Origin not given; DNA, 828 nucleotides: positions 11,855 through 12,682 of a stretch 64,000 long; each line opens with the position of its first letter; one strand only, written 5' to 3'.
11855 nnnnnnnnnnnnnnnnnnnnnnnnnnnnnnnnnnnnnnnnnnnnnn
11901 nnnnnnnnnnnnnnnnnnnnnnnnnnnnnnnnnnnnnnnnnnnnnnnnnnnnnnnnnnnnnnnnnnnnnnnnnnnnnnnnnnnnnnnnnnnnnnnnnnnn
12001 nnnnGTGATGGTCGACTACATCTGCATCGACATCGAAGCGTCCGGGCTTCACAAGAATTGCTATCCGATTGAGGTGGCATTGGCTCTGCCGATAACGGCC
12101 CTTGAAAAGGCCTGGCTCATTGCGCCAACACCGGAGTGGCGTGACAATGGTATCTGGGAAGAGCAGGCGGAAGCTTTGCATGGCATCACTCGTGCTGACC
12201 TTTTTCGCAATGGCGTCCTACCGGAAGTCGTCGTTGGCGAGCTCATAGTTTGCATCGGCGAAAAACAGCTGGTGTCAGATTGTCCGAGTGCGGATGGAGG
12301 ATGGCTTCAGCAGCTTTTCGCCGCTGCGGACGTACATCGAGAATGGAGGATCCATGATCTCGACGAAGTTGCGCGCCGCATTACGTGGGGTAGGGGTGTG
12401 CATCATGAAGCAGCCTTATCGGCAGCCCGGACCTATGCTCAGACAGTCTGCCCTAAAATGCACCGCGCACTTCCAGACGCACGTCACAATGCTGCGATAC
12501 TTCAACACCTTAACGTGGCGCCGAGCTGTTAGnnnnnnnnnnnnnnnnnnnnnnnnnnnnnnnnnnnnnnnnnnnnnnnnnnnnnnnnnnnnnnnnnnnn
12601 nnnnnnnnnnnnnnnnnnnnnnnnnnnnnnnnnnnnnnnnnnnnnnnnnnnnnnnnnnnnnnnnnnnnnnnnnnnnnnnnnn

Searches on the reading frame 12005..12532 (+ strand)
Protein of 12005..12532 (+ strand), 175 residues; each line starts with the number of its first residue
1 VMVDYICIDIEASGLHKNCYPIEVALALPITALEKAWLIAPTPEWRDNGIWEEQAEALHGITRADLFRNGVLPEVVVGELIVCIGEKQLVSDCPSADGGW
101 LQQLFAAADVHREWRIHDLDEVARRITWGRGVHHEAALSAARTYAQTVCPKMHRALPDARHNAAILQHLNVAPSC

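Call 64: search_protein_families(library=pfam, proteins=[window:12005-12532:+], max_evalue=0.01)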
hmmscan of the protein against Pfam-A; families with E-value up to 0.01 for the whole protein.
window:12005-12532:+ (175 aa): 2 families
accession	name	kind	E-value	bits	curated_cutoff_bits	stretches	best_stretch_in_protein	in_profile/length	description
PF16473.11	Rv2179c-like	-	0.0018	18.5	27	0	86-167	99-174/177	3'-5' exoribonuclease Rv2179c-like domain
PF00929.31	RNase_T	-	0.006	17.6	24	0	7-166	2-164/164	Exonuclease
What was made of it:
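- Checked: The 'exonuclease' at 12005-12532 has only weak RNase_T / Rv2179c-like matches, E 0.002-0.006 (call 64).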
